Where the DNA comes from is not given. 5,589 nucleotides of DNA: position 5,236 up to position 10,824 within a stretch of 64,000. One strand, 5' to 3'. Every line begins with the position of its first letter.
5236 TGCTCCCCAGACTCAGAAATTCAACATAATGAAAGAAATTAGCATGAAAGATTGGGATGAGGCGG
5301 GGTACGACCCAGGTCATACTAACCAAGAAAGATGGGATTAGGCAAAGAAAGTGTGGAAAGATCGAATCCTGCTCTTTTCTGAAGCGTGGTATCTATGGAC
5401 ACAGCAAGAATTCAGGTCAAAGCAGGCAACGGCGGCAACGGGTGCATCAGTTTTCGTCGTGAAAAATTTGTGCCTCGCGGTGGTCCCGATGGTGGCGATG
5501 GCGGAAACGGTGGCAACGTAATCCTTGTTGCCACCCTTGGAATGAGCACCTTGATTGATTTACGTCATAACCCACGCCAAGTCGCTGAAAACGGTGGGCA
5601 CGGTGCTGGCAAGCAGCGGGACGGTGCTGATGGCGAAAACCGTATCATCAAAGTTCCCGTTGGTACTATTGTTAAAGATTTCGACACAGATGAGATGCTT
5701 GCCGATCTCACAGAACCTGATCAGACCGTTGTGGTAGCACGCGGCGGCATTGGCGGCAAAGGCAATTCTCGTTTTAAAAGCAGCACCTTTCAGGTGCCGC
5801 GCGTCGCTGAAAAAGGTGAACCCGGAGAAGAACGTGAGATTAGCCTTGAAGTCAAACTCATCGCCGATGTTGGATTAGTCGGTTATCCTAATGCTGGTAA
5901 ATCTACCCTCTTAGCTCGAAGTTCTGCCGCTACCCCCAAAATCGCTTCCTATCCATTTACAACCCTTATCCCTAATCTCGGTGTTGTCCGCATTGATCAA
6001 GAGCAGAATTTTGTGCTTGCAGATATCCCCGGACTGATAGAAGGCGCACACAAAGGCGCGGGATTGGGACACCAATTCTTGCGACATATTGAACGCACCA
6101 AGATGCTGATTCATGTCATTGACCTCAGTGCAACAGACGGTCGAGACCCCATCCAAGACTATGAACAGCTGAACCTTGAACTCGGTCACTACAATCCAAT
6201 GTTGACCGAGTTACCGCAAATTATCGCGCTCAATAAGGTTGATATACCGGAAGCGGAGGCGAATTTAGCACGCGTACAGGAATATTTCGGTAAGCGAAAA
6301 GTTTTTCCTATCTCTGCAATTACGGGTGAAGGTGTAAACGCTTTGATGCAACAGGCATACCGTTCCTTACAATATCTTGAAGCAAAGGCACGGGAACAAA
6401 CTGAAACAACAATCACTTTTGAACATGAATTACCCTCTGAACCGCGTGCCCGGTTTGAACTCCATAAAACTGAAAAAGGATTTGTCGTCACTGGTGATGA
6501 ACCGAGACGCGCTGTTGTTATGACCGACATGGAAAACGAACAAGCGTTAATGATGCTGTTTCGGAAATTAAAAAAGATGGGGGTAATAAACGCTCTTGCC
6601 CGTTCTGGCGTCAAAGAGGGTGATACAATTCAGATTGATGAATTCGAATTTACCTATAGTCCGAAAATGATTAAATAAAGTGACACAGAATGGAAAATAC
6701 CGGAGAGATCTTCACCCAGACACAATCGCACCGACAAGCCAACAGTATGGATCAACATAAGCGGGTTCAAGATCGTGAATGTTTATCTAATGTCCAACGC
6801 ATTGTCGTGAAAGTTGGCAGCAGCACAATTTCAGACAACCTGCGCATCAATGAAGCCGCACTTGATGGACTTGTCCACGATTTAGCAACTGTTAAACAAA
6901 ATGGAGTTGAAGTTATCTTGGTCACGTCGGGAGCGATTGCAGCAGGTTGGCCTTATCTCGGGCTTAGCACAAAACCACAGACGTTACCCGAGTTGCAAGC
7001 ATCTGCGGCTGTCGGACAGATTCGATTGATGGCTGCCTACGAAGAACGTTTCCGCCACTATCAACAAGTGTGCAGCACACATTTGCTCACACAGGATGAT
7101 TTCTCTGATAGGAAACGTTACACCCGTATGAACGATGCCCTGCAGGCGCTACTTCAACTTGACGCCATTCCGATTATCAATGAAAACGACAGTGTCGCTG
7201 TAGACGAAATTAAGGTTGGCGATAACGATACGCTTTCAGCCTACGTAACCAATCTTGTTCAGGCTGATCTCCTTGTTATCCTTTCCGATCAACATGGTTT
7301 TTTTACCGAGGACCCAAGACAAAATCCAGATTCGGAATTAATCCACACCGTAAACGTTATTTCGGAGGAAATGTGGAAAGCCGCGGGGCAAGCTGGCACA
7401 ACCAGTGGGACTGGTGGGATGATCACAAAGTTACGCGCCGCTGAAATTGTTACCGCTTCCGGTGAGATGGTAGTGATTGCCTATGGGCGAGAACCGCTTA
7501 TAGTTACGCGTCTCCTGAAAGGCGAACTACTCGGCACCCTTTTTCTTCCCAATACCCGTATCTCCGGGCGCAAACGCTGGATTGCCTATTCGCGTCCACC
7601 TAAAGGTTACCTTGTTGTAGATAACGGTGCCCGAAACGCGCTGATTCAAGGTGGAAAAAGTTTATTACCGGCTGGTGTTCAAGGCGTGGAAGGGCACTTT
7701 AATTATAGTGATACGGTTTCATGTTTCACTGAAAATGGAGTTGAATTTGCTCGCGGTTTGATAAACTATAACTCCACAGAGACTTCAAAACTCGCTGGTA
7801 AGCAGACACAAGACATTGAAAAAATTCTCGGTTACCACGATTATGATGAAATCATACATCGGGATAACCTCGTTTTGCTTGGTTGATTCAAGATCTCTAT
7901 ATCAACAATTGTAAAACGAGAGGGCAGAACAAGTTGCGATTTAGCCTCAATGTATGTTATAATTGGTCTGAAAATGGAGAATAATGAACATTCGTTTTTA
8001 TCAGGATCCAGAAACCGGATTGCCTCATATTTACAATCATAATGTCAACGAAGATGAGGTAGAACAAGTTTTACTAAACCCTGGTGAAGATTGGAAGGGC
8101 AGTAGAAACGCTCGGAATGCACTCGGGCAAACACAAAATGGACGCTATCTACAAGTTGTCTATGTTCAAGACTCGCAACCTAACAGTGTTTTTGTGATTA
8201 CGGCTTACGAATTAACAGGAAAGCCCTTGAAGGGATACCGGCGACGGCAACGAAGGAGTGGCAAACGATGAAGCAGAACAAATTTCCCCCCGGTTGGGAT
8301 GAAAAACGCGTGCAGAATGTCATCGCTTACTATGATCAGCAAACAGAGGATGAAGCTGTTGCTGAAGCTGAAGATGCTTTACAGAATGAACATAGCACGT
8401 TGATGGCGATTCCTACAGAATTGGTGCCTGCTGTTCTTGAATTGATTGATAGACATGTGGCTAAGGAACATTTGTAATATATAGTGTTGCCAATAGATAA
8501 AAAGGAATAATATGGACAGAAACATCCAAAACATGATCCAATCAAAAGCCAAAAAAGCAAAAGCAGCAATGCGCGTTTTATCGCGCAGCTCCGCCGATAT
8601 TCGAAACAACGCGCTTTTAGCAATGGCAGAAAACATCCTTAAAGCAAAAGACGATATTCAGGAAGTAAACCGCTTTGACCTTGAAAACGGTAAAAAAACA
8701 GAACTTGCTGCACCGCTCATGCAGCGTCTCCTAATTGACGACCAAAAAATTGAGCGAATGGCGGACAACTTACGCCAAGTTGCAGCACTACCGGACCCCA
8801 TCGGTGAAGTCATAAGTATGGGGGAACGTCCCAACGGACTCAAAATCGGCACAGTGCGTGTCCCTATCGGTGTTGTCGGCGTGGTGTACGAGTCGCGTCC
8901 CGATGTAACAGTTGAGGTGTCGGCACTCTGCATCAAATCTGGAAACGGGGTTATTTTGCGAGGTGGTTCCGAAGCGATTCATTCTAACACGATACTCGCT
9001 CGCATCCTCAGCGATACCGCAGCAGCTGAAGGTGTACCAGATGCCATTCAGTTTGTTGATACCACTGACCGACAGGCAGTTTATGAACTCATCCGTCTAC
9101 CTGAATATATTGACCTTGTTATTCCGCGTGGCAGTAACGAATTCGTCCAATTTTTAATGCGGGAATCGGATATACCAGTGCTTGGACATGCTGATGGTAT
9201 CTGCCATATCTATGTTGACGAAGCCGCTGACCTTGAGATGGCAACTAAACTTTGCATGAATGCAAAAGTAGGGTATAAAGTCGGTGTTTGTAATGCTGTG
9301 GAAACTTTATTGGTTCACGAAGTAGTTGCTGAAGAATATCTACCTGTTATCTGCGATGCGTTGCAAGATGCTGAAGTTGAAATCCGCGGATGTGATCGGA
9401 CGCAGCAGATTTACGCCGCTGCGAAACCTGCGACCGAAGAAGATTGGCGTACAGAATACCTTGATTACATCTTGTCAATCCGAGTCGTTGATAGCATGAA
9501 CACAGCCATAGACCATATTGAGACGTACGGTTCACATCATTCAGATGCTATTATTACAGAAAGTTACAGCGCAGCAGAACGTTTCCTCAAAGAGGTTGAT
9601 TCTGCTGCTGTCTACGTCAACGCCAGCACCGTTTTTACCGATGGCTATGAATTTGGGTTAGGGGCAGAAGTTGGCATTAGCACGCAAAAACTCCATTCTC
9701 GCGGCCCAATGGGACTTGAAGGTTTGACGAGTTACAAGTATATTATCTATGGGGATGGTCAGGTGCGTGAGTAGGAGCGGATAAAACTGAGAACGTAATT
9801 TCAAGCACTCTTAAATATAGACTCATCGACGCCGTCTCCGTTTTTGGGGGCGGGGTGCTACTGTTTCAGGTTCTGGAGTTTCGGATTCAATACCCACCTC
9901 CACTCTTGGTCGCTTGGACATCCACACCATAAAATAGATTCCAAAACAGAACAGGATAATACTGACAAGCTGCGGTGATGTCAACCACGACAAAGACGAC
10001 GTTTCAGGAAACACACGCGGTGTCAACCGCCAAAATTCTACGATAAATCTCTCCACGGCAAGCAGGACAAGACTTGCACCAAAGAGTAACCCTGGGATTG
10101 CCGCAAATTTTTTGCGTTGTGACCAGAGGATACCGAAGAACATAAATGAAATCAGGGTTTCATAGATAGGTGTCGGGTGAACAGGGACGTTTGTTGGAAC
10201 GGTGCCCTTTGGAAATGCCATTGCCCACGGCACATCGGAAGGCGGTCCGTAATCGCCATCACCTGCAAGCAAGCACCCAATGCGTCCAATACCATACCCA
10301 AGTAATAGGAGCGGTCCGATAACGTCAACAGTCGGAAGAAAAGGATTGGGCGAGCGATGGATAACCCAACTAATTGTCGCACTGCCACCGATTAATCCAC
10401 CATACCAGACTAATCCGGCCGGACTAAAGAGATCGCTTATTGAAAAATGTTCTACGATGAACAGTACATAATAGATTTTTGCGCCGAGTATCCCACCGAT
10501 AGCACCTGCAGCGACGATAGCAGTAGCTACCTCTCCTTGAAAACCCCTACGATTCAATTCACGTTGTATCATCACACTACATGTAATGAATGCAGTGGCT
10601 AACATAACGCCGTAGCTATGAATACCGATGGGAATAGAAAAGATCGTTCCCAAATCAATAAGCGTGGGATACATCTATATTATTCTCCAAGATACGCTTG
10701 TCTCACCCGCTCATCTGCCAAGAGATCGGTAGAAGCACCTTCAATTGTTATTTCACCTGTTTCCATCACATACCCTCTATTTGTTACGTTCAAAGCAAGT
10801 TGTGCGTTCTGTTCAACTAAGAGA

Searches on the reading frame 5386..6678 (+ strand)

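Call 30: search_protein_families(library=ncbifam, proteins=[window:5386-6678:+], max_evalue=0.0001)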
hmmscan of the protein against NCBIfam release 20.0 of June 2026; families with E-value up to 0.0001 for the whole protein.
window:5386-6678:+ (430 aa): 19 families
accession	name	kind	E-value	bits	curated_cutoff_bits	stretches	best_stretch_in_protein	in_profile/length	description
NF008955.0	PRK12297.1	equivalog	1.3e-171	571.3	406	1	4-425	4-428/429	GTPase ObgE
TIGR02729.1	Obg_CgtA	equivalog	1.2e-136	455.1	280.25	1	4-328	2-328/329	Obg family GTPase CgtA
NF008954.1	PRK12296.1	equivalog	6.3e-134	446.9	377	1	4-428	5-440/470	GTPase ObgE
NF008956.1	PRK12299.1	equivalog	2.8e-132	440.6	300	1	4-328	3-325/327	GTPase ObgE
NF007171.0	PRK09602.1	subfamily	4.2e-27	95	387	2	211-251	77-117/397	YchF-related putative GTPase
TIGR03595.1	Obg_CgtA_exten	equivalog_domain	7.9e-20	70.5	37.65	1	357-424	1-69/70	Obg family GTPase CgtA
TIGR03156.1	GTP_HflX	equivalog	2.5e-17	62.8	216.75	1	159-324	189-347/351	GTPase HflX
TIGR00092.1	TIGR00092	equivalog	2.4e-15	56.6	279.2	1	162-246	5-106/368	redox-regulated ATPase YchF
NF008280.0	PRK11058.1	equivalog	4.8e-15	55.3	441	1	137-324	178-357/426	ribosome rescue GTPase HflX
NF000908.1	PRK00089.1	equivalog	1.6e-13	50.6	237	1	162-329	6-168/291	GTPase Era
TIGR00436.1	era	equivalog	2.1e-11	43.7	116.25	1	162-331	3-166/270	GTPase Era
TIGR00231.1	small_GTP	domain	1e-10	41.6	42.5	1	161-321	5-159/164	GTP-binding protein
TIGR03594.1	GTPase_EngA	equivalog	2.5e-10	40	306.7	1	162-340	3-172/432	ribosome biogenesis GTPase Der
TIGR00437.1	feoB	equivalog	2e-07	30.2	315.65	1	166-362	1-185/594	ferrous iron transport protein B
NF007071.0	PRK09518.1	equivalog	6.4e-07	28.3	953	0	157-246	442-528/706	bifunctional cytidylate kinase/GTPase Der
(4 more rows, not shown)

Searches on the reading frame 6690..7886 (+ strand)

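Call 30: search_protein_families(library=ncbifam, proteins=[window:6690-7886:+], max_evalue=0.0001)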
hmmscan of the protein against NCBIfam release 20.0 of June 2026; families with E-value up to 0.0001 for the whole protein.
window:6690-7886:+ (398 aa): 8 families
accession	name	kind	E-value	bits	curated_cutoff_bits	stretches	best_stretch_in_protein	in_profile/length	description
TIGR01027.1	proB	equivalog_domain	2.5e-125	418.4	186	1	36-395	1-362/363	glutamate 5-kinase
TIGR01092.1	P5CS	equivalog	1.7e-42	145.5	796.75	1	31-287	3-275/715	delta l-pyrroline-5-carboxylate synthetase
NF040647.1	IPPK_Arch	equivalog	7.7e-11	41.7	120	1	145-284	117-258/259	isopentenyl phosphate kinase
TIGR02076.1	pyrH_arch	equivalog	3.3e-07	30.1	158.05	1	179-283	118-219/222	UMP kinase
NF005158.0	PRK06635.2-2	equivalog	1.3e-06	27.6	717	1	132-232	105-207/401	aspartate kinase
NF010659.0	PRK14058.1-1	equivalog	7.6e-06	25.2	223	0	150-279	142-262/267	[LysW]-aminoadipate kinase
TIGR00761.1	argB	equivalog_domain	1.5e-05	24.7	151.3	0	149-252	126-219/231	acetylglutamate kinase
TIGR00657.1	asp_kinases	subfamily_domain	9.6e-05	21.6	208.7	0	123-230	131-243/442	aspartate kinase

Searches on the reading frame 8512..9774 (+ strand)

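Call 30: search_protein_families(library=ncbifam, proteins=[window:8512-9774:+], max_evalue=0.0001)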
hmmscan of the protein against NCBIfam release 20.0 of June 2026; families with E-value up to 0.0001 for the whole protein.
window:8512-9774:+ (420 aa): 16 families
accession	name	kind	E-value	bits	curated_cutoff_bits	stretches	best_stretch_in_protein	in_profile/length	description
NF001221.0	PRK00197.1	equivalog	1.9e-178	593.5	289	1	5-420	3-418/418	glutamate-5-semialdehyde dehydrogenase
TIGR00407.1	proA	equivalog_domain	1.5e-148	494.9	317.45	1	16-409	1-398/398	glutamate-5-semialdehyde dehydrogenase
TIGR01092.1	P5CS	equivalog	2.4e-118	396.3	796.75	1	11-418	290-694/715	delta l-pyrroline-5-carboxylate synthetase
NF040648.1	lactal_redase_Meth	equivalog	4e-14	52.5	650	1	12-283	41-297/463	lactaldehyde dehydrogenase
NF010378.0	PRK13805.1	equivalog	1.6e-13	49.4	951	1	112-276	104-269/872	bifunctional acetaldehyde-CoA/alcohol dehydrogenase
NF047625.1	AcylSulfactDhSauS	equivalog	4e-11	42.4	600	1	114-277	98-261/464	acylating sulfoacetaldehyde dehydrogenase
NF052305.1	DioxValDhHalo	equivalog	1.6e-10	40.5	750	1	26-290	62-314/483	2,5-dioxovalerate dehydrogenase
TIGR02518.1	EutH_ACDH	equivalog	1.5e-09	37.2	620.1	1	111-274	97-261/488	acetaldehyde dehydrogenase (acetylating)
TIGR01722.1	MMSDH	subfamily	1.4e-07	30.6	448.5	0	112-288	130-305/477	CoA-acylating methylmalonate-semialdehyde dehydrogenase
NF050084.1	pip_6_carb_DH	equivalog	1.7e-07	30.6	730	1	7-288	19-291/475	L-piperidine-6-carboxylate dehydrogenase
TIGR02299.1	HpaE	equivalog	5e-07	28.7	638.35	1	9-280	40-298/488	5-carboxymethyl-2-hydroxymuconate semialdehyde dehydrogenase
NF007497.0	PRK10090.1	equivalog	4.1e-06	25.8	500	1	15-288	52-313/480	aldehyde dehydrogenase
TIGR03216.1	OH_muco_semi_DH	equivalog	2.2e-05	23.2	693.25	1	7-179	36-202/481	2-hydroxymuconic semialdehyde dehydrogenase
NF011927.0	PRK15398.1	subfamily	3.5e-05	22.6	403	1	108-277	120-289/465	aldehyde dehydrogenase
NF042993.1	AlphKGSA_gudD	equivalog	3.8e-05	22.6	770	0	8-289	43-312/481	alpha-ketoglutaric semialdehyde dehydrogenase GucD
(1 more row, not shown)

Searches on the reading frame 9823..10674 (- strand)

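Call 30: search_protein_families(library=ncbifam, proteins=[window:9823-10674:-], max_evalue=0.0001)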
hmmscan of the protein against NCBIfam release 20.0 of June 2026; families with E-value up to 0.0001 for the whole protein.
window:9823-10674:- (283 aa): 6 families
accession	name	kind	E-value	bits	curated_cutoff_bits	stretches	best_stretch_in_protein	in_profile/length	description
NF000778.0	PRK00052.3-4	equivalog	1.6e-35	123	334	1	8-252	5-244/252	prolipoprotein diacylglyceryl transferase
TIGR00544.1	lgt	equivalog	5.5e-29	101.4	118.9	1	10-256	13-273/280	prolipoprotein diacylglyceryl transferase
NF000777.0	PRK00052.3-2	equivalog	2.6e-26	92.9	558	2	80-223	106-251/310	prolipoprotein diacylglyceryl transferase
NF000784.0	PRK00052.4-5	subfamily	5.8e-12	45.3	409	1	1-156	1-155/298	prolipoprotein diacylglyceryl transferase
NF000775.0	PRK00052.2-5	equivalog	2.1e-10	40.4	428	1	9-256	26-281/288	prolipoprotein diacylglyceryl transferase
NF000779.0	PRK00052.3-5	equivalog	1.1e-05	25.3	405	1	15-134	15-139/257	prolipoprotein diacylglyceryl transferase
